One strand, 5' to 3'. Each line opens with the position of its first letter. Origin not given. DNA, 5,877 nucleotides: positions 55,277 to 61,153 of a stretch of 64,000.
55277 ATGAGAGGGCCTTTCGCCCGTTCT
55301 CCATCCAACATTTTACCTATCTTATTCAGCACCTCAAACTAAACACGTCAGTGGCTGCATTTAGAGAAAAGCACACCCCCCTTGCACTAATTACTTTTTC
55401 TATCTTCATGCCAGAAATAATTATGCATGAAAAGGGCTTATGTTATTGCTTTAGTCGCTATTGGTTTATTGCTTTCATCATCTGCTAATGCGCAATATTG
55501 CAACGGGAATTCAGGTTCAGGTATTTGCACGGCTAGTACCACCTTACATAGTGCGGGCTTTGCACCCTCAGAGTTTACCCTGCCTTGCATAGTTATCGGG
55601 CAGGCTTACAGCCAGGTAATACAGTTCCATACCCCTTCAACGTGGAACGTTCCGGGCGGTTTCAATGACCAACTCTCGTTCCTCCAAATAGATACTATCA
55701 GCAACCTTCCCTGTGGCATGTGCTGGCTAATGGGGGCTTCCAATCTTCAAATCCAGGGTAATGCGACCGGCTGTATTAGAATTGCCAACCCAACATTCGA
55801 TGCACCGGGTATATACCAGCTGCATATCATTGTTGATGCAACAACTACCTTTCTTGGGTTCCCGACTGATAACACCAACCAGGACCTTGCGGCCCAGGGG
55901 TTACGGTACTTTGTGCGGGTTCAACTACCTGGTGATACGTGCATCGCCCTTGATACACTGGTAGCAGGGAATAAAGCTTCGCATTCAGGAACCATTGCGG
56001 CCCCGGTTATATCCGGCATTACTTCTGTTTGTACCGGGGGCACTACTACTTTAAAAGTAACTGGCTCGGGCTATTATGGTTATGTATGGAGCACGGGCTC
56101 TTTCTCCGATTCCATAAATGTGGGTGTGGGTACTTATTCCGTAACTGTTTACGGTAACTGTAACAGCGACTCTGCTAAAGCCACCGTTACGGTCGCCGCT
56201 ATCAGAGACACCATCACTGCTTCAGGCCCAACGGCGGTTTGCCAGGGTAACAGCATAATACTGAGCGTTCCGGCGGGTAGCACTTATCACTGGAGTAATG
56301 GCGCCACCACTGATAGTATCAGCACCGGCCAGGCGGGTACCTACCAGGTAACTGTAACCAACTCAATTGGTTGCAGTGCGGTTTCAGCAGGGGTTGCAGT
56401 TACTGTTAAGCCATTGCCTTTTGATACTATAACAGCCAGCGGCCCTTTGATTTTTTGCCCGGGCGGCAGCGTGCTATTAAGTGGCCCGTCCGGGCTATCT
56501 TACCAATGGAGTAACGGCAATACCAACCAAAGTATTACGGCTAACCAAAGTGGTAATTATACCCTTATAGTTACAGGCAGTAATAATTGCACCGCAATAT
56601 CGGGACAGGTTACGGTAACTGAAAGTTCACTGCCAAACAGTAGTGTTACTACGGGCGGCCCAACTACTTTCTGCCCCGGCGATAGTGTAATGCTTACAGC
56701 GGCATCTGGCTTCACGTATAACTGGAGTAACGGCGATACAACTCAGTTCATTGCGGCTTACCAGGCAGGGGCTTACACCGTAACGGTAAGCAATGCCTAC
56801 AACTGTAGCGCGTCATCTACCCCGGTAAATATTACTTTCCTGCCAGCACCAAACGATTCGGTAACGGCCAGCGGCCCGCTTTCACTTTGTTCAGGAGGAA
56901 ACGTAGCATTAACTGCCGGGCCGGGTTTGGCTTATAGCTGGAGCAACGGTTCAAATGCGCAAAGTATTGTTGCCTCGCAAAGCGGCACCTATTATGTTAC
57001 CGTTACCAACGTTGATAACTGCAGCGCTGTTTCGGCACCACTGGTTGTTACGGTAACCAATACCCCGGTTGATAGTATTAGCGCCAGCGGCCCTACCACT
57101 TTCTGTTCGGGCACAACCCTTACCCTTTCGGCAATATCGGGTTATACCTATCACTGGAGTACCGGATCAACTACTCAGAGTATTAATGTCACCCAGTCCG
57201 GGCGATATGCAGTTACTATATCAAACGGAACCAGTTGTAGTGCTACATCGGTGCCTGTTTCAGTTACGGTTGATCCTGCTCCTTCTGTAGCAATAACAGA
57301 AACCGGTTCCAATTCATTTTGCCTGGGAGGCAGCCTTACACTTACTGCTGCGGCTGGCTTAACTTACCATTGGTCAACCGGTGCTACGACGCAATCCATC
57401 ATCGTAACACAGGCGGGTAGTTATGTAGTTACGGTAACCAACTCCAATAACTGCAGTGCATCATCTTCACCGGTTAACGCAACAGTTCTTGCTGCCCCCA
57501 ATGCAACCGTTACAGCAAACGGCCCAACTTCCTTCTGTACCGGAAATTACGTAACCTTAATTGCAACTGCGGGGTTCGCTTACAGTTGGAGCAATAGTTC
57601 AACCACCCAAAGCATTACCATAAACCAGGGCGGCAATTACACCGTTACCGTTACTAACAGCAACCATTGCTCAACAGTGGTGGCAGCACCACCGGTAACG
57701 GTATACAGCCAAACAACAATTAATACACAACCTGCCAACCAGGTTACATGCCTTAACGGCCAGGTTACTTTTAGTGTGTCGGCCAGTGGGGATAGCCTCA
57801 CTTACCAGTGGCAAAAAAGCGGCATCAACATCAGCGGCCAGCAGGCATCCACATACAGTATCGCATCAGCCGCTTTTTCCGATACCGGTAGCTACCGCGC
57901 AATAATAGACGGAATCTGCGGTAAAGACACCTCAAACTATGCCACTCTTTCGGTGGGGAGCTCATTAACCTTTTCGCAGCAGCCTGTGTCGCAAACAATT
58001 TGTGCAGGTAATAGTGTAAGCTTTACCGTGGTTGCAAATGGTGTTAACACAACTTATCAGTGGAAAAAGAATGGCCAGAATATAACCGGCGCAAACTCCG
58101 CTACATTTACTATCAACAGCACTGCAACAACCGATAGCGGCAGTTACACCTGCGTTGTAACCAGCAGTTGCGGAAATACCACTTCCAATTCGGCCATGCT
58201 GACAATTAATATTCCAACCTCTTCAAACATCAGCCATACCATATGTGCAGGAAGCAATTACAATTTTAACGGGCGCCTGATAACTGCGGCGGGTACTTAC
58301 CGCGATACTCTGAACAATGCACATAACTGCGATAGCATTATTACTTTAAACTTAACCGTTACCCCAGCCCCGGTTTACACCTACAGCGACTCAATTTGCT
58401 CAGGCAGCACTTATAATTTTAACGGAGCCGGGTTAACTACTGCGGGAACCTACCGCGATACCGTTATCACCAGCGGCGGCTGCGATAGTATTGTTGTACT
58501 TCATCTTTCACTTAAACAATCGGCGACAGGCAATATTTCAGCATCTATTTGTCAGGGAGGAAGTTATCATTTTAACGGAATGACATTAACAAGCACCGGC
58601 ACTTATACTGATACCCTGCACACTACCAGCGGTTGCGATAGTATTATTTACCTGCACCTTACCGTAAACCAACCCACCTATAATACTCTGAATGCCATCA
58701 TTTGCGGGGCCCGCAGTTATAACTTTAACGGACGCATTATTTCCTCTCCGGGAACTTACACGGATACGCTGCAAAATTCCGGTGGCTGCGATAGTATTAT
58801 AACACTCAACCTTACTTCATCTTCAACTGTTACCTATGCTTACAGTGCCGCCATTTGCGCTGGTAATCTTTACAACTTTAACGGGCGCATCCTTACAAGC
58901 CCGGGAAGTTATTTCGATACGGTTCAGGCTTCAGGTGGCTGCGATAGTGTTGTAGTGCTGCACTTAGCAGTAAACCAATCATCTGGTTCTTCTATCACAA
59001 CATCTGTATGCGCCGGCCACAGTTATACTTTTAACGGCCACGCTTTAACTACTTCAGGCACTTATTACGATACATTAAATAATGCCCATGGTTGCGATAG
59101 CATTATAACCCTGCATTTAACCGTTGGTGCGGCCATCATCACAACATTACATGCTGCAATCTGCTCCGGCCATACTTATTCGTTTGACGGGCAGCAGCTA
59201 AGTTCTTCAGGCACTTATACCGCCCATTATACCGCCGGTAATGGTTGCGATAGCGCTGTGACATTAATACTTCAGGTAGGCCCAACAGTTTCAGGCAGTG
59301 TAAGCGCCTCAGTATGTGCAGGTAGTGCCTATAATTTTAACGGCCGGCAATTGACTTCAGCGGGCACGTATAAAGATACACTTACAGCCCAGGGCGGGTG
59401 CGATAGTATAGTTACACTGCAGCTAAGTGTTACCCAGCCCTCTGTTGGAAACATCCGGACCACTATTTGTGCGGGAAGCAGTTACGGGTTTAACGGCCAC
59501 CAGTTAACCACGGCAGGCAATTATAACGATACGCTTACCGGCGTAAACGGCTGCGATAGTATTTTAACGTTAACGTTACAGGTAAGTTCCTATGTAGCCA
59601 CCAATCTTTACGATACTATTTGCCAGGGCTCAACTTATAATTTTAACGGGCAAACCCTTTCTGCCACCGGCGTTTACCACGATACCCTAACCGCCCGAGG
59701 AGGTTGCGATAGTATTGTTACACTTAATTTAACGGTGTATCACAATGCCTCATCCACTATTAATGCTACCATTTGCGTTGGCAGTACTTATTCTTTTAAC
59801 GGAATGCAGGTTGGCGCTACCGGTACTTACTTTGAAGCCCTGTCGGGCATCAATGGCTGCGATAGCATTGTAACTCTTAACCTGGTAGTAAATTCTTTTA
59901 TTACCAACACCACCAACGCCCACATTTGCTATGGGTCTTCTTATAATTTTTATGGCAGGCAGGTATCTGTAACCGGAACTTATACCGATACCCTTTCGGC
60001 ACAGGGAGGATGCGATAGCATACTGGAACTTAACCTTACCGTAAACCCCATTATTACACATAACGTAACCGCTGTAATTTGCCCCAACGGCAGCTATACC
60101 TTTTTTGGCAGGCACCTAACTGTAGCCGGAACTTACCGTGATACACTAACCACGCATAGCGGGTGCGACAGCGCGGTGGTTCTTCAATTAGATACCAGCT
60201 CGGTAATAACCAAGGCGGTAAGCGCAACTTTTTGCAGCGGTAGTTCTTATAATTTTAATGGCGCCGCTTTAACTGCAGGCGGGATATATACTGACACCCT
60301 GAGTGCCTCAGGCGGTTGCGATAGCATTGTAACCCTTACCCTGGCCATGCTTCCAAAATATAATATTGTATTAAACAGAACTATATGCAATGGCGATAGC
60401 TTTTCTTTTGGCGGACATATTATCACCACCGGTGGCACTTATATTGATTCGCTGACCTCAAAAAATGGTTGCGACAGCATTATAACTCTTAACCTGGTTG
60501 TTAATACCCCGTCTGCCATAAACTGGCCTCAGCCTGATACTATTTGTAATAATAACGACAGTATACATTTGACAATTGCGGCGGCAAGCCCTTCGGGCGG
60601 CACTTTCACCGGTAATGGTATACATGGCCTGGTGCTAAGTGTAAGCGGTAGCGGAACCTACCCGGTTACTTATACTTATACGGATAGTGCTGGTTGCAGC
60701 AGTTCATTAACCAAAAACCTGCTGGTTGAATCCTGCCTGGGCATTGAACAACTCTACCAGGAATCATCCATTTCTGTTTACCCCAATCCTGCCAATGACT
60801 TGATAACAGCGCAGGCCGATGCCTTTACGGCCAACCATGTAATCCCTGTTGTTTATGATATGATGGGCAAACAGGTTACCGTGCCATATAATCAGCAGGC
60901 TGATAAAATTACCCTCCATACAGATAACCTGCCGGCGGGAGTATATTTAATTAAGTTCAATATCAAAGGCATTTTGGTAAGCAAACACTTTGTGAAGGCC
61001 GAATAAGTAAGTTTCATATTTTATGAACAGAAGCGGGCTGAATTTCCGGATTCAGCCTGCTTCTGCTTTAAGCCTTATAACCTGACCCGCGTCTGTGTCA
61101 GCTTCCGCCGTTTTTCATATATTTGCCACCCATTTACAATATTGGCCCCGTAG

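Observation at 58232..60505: Fifteen tandem copies of an unassigned 51-aa two-cysteine module in a 1859-aa T9SS cargo protein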

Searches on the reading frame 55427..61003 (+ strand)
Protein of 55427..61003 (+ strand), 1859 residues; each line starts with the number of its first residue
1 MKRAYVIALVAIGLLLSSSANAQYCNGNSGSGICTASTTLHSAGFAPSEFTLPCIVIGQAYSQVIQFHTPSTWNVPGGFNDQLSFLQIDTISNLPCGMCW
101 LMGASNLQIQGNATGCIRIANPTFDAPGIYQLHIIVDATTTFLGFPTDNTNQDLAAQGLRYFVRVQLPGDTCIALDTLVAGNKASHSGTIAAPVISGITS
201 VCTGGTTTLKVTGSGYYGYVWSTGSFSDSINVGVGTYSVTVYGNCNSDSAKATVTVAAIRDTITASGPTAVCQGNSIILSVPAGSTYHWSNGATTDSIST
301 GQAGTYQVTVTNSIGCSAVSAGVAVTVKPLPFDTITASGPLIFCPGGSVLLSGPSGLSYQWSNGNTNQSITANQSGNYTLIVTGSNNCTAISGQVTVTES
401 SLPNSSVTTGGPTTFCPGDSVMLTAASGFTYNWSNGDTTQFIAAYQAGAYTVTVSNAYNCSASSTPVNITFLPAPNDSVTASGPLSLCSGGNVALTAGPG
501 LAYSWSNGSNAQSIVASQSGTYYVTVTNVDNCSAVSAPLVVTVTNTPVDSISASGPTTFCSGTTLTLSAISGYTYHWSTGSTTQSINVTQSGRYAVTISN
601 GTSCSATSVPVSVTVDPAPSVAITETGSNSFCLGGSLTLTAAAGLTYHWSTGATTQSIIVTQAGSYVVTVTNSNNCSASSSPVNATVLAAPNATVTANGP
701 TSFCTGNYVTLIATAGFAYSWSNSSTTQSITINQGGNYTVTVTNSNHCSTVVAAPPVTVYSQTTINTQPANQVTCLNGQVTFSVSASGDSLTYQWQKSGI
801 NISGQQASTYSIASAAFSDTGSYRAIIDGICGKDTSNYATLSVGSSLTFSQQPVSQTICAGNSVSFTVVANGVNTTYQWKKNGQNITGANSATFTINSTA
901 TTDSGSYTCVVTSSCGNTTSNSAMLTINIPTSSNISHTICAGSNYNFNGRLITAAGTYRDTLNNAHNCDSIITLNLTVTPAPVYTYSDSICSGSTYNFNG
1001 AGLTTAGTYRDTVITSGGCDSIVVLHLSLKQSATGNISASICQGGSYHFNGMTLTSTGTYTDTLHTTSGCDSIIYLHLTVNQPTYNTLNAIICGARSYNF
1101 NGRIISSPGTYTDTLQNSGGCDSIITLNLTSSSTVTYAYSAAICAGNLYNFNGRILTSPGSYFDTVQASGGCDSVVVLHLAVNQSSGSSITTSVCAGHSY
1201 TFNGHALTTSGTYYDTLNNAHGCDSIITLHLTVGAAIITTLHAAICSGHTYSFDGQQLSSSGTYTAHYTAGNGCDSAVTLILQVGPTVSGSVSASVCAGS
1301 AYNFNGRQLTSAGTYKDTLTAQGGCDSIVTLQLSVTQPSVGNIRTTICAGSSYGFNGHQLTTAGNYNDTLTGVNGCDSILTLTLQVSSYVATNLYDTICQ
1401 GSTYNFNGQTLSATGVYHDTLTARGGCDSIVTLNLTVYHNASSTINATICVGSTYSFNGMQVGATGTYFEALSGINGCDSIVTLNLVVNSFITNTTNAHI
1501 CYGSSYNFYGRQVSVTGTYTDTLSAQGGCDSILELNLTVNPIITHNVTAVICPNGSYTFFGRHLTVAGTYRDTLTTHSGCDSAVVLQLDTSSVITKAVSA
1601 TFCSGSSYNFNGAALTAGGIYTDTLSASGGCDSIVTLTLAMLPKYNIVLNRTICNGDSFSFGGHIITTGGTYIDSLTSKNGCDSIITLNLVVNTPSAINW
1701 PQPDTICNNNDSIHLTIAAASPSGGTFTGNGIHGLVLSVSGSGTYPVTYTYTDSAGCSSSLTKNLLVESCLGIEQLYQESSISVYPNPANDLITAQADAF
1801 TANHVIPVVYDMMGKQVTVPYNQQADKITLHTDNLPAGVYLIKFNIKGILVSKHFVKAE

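Call 3: search_protein_families(library=pfam, proteins=[window:55427-61003:+], max_evalue=1)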
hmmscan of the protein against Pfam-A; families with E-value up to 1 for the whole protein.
window:55427-61003:+ (1859 aa): 16 families
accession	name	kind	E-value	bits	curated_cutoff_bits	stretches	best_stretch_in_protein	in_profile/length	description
PF13927.12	Ig_3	-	1.2e-10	42.2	30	2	850-912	5-77/78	Immunoglobulin domain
PF18962.6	Por_Secre_tail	-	1.1e-09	38.9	27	1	1784-1853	1-71/75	Secretion system C-terminal sorting domain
PF07679.22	I-set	-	1.3e-08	35.2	23.7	2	848-921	2-85/90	Immunoglobulin I-set domain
PF00801.26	PKD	-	1.3e-07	32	23.5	3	628-687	8-80/80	PKD domain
PF13895.12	Ig_2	-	6e-05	23.6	27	1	855-926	8-78/79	Immunoglobulin domain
PF24312.1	Ig-like_POM152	-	7.6e-05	23.4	27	0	724-755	55-86/89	Nucleoporin POM152, Ig-like domain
PF16681.11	Ig_5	-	0.00048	20.9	27.3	1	860-914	6-60/82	Ig-like domain on T-cell surface glycoprotein CD3 epsilon chain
PF16680.11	Ig_4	-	0.0025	18.8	30.1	1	873-914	11-49/71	T-cell surface glycoprotein CD3 delta chain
PF01507.26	PAPS_reduct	-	0.0041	17.6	22.5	0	1013-1034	4-25/175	Phosphoadenosine phosphosulfate reductase domain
PF00047.31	ig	-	0.0044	17.8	21.8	1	869-920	16-79/81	Immunoglobulin domain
PF19081.6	Ig_7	-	0.022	15.5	27.3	6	555-617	8-84/84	Ig-like domain CHU_C associated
PF01171.26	ATP_bind_3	-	0.09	12.9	27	0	1167-1195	5-33/182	PP-loop family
PF16403.11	Bact_surface_Ig-like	-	0.1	13.1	27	1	1739-1764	43-68/71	Bacterial surface protein, Ig-like domain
PF05899.18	Cupin_3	-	0.2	11.8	23.5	1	364-427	5-60/74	EutQ-like cupin domain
PF07385.18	Lyx_isomer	-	0.21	11.2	20.8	0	227-289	110-173/222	D-lyxose isomerase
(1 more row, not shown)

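Call 4: search_protein_families(library=ncbifam, proteins=[window:55427-61003:+], max_evalue=1)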
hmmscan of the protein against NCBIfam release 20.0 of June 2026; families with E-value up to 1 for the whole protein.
window:55427-61003:+ (1859 aa): 5 families
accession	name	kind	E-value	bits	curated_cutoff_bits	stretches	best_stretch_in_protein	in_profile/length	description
TIGR04183.1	Por_Secre_tail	domain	3.6e-09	36.5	23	1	1784-1857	1-71/72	T9SS type A sorting domain-containing protein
NF010367.0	PRK13795.1-2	equivalog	0.069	11.6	456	0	1166-1184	247-265/584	hypothetical protein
TIGR00268.2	TIGR00268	equivalog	0.13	11.5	150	0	1166-1191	18-43/259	ATP-dependent sacrificial sulfur transferase LarE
NF041613.1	fdxn_Azotob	equivalog_domain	0.72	10.2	195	0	620-660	48-88/107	2Fe-2S ferredoxin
TIGR02432.1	lysidine_TilS_N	equivalog_domain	0.91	9.4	93.6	0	1166-1195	4-34/189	tRNA lysidine(34) synthetase TilS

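Call 19: find_encoding_contigs(protein=window:55427-61003:+, flank=3000, max_places=4)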
Protein window:55427-61003:+ (1859 aa): 1 contig read that carries it; 1 place shown.
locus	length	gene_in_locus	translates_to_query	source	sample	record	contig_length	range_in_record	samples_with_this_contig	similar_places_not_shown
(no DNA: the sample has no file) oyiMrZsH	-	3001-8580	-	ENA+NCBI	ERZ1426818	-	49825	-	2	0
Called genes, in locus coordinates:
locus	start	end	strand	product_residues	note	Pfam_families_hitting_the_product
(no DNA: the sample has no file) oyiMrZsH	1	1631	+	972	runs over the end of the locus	PF13414:TPR_11 (faint), PF13432:TPR_16 (faint), PF00515:TPR_1 (faint), PF07719:TPR_2 (faint), PF13181:TPR_8 (faint), PF13424:TPR_12 (faint), PF13428:TPR_14 (faint), PF13431:TPR_17 (faint), +3 more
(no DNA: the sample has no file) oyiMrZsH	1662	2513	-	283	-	PF02016:Peptidase_S66, PF17676:Peptidase_S66C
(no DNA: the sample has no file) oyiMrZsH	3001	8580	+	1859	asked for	PF00801:PKD (faint), PF07679:I-set, PF13927:Ig_3, PF18962:Por_Secre_tail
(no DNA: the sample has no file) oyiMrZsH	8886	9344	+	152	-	PF14534:DUF4440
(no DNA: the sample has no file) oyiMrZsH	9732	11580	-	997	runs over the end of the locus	PF25210:Kelch_FKB95 (weak), PF00801:PKD (weak), PF18911:PKD_4, PF19081:Ig_7 (weak), PF18962:Por_Secre_tail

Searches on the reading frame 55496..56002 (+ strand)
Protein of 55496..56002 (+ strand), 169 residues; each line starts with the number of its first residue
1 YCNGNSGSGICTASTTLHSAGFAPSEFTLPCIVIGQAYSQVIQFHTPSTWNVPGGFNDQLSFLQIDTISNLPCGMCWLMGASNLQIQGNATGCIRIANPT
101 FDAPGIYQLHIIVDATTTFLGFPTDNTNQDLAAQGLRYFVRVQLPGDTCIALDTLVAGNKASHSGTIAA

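Call 56: find_homologous_proteins(query=window:55496-56002:+, max_evalue=0.001)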
Query window:55496-56002:+ (169 aa): 3 proteins with E <= 0.001 among 39 candidates.
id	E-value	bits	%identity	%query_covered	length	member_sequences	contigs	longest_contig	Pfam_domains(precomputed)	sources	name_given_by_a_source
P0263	2.0e-50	189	54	100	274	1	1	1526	-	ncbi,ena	-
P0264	1.4e-30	124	49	78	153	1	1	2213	-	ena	-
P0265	1.0e-24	105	56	54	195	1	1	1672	-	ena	-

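Call 63: predict_structure(alignment_id=A6)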
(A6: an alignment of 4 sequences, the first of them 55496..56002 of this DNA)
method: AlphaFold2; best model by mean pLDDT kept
length: 169 residues; sequences in the alignment: 4
mean_pLDDT: 43.2   pTM: 0.37
mean pLDDT of the five models: 43.2, 39.6, 35.4, 31.3, 27.7
residues with pLDDT >= 90: 0; 70-90: 0; 50-70: 57; < 50: 112
segments of 3 or more residues with pLDDT < 50: 1-28, 50-88, 113-119, 122-135, 147-169
pLDDT, mean of each block of 10 residues (from residue 1): 25 30 46 63 52 47 44 31 43 54 59 49 41 48 52 26 25
secondary structure, 60 per line:
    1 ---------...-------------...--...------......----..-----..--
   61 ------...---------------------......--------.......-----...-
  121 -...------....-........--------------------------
elements in order: E10-12 E31-33 E40-45 E67-69 E91-96 E105-111 E117-119 E122-124 H131-134 E136-143
